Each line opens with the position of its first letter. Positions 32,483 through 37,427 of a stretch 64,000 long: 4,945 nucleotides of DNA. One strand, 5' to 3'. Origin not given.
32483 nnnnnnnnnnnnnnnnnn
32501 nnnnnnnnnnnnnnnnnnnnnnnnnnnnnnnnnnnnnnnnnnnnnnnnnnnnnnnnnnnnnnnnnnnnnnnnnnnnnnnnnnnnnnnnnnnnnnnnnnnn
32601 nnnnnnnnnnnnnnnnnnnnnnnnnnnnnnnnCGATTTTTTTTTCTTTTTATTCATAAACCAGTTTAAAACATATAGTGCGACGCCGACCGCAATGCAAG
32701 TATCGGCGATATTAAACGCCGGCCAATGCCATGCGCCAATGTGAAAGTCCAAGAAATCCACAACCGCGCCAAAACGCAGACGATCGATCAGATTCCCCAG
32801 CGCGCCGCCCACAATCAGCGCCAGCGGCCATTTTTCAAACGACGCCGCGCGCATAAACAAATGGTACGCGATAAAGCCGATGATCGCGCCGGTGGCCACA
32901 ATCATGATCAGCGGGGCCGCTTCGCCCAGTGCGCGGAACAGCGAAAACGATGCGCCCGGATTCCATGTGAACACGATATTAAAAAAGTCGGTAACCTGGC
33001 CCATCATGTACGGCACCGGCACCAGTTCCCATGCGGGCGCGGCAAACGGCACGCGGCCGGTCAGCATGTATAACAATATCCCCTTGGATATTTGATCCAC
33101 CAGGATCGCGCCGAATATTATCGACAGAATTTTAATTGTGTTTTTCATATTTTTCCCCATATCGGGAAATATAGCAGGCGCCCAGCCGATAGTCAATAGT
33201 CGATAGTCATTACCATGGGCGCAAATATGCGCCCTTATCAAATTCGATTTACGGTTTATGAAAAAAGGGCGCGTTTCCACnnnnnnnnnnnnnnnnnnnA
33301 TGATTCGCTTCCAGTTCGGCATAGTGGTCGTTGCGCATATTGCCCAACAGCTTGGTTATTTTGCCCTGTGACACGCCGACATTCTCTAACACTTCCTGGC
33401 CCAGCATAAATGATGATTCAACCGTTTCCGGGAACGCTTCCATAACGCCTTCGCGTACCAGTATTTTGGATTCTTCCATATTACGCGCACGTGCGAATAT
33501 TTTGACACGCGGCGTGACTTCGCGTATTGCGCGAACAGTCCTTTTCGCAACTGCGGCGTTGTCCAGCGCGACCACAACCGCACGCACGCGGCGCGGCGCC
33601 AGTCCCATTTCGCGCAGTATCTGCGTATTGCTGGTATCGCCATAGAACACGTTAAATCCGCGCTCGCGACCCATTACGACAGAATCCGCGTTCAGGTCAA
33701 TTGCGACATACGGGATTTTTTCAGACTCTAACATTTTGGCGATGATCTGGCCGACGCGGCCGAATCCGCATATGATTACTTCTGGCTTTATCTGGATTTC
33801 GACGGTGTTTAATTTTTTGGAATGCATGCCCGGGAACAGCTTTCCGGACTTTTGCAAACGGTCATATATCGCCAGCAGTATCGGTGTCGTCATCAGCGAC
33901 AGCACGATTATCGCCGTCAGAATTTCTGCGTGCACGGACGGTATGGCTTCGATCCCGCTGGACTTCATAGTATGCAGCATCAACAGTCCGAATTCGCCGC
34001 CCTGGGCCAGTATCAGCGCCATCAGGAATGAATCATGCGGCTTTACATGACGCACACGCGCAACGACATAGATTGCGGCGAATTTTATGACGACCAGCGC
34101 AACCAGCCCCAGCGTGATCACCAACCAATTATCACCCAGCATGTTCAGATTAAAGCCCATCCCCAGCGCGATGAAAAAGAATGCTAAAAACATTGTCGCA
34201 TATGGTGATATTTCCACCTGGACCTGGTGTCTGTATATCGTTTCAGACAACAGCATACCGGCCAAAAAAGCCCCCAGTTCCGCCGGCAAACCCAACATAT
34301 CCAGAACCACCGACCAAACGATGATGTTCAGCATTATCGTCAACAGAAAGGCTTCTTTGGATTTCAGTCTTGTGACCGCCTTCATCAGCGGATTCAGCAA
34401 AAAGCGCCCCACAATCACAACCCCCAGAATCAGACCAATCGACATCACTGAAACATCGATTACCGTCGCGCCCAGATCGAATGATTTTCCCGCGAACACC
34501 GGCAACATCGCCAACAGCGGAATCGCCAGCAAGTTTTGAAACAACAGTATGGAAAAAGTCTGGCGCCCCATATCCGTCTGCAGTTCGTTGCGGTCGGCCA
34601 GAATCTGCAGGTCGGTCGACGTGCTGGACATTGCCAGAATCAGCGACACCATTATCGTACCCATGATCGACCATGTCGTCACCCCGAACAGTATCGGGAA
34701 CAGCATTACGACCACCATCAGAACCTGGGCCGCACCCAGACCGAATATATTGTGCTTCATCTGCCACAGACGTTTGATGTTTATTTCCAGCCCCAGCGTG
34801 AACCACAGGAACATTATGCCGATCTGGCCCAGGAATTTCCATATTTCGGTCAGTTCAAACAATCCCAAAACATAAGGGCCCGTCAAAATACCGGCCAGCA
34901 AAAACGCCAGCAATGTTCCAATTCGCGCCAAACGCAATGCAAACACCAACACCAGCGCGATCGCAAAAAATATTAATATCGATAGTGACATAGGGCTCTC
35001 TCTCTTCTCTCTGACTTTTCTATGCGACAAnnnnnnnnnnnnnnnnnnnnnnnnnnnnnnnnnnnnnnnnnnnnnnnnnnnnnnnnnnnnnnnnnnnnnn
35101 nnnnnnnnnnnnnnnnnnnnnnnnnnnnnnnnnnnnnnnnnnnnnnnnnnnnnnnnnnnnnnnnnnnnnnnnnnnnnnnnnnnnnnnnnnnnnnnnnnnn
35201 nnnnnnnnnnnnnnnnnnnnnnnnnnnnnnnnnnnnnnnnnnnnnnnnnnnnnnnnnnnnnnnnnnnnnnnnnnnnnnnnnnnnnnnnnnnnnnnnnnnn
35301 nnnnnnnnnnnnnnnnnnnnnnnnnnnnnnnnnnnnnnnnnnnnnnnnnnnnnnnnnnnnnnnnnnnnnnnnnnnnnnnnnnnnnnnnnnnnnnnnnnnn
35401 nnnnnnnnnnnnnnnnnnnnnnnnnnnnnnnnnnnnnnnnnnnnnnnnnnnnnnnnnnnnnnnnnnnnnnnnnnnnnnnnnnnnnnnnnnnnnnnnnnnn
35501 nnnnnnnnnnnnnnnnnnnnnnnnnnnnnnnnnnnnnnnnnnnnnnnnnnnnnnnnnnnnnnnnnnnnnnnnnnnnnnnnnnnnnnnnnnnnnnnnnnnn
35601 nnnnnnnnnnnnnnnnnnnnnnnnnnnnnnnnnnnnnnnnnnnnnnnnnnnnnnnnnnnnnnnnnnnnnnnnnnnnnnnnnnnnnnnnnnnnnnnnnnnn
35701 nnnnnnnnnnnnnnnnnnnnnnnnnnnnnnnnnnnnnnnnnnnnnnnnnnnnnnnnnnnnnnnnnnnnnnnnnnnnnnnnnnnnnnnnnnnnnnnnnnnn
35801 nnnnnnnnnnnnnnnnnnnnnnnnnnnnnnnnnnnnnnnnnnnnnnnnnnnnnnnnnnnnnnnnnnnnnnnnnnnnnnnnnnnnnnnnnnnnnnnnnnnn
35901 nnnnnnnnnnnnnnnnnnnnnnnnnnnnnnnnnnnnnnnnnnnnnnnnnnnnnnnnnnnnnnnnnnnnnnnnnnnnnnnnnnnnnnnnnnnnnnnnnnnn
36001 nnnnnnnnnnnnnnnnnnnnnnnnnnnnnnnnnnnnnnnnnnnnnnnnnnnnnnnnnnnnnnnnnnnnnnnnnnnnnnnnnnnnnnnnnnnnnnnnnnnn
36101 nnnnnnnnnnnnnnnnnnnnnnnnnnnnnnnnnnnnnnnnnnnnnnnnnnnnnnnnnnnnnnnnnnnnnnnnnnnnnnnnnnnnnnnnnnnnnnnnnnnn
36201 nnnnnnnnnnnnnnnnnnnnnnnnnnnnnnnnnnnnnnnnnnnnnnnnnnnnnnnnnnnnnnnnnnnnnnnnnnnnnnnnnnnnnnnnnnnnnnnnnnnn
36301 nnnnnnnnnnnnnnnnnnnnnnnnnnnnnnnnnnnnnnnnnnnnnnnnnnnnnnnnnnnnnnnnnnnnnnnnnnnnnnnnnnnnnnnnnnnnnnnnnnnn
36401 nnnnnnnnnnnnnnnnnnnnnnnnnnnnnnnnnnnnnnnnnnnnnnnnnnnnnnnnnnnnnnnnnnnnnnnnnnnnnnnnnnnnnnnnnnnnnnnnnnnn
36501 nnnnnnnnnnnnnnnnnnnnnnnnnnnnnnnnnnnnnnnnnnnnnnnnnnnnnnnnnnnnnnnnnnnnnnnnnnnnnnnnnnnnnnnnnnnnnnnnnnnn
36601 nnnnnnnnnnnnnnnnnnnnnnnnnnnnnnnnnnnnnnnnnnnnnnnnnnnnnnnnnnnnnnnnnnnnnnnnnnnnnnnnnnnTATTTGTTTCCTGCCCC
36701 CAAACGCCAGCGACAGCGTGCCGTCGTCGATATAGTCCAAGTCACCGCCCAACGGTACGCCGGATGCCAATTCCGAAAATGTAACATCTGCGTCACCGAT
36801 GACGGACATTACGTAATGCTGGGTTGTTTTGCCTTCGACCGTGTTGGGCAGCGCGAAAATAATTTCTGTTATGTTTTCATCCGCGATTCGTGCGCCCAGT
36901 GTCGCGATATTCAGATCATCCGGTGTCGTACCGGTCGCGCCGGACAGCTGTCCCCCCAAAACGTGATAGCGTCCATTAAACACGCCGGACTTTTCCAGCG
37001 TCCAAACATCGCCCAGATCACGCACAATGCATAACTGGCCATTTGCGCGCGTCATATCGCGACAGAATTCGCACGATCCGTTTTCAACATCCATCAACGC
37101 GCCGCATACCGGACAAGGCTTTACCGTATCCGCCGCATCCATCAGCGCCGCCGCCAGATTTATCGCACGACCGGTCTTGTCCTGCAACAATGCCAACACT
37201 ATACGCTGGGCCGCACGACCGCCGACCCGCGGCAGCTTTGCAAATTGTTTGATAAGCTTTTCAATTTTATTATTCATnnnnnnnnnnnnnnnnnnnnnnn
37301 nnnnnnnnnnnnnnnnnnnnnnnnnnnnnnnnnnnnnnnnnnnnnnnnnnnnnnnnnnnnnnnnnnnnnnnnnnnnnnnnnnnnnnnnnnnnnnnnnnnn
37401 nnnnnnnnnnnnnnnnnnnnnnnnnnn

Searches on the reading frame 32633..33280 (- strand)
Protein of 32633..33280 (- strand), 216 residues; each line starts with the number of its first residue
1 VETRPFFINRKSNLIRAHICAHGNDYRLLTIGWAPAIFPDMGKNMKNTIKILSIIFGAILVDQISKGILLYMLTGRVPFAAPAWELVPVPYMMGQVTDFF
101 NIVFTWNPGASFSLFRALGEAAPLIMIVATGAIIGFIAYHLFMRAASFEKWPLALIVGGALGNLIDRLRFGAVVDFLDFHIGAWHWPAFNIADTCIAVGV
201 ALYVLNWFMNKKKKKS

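Call 11: search_protein_families(library=pfam, proteins=[window:32633-33280:-], max_evalue=0.001)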
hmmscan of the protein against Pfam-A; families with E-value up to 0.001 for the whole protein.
window:32633-33280:- (216 aa): 1 family
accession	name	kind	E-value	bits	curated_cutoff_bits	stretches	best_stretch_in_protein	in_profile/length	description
PF01252.23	Peptidase_A8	-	1.5e-34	119.7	25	1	54-208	1-141/142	Signal peptidase (SPase) II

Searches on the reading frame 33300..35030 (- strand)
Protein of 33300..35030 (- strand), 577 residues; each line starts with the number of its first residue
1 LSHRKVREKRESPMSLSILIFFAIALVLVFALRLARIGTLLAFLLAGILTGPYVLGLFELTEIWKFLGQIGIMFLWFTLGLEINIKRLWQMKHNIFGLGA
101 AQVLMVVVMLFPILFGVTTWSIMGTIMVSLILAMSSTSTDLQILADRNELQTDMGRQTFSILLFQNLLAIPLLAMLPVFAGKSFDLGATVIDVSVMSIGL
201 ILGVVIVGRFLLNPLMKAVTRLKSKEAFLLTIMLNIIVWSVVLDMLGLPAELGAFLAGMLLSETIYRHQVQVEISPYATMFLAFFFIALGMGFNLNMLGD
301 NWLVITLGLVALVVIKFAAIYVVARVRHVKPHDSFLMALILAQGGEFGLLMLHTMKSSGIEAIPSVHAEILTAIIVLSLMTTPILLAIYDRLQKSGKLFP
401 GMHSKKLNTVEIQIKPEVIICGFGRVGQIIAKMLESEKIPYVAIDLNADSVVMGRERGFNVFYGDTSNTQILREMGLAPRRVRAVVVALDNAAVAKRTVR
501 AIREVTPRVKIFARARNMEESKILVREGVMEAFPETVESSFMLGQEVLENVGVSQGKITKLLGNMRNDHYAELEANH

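Call 11: search_protein_families(library=pfam, proteins=[window:33300-35030:-], max_evalue=0.001)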
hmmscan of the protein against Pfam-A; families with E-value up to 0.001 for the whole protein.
window:33300-35030:- (577 aa): 2 families
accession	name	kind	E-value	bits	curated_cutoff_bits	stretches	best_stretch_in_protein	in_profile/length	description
PF00999.27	Na_H_Exchanger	-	2.4e-43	148.9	26.2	1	24-385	4-373/375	Sodium/hydrogen exchanger, transmembrane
PF02254.24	TrkA_N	-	1.5e-21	77.3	23.8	1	418-531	1-112/116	TrkA-N domain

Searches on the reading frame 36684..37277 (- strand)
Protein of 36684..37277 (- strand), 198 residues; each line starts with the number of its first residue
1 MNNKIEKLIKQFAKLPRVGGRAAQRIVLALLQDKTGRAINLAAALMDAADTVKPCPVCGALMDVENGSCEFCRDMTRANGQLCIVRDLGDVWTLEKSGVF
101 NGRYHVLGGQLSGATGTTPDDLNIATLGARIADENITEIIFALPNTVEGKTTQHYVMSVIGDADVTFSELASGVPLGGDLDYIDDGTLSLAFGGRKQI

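Call 11: search_protein_families(library=pfam, proteins=[window:36684-37277:-], max_evalue=0.001)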
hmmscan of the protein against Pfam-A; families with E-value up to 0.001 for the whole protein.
window:36684-37277:- (198 aa): 4 families
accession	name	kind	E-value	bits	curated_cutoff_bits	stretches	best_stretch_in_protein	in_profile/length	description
PF13662.12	Toprim_4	-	5.2e-20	71.9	25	1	81-168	2-82/85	Toprim domain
PF21176.3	RecR_HhH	-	6.2e-10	39.2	27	1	5-48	1-44/45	RecR, helix-hairpin-helix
PF21175.2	RecR_C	-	1.8e-09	37.2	22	1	173-196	1-24/24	RecR, C-terminal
PF01751.28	Toprim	-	4.9e-05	23.9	23.1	0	82-161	2-81/96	Toprim domain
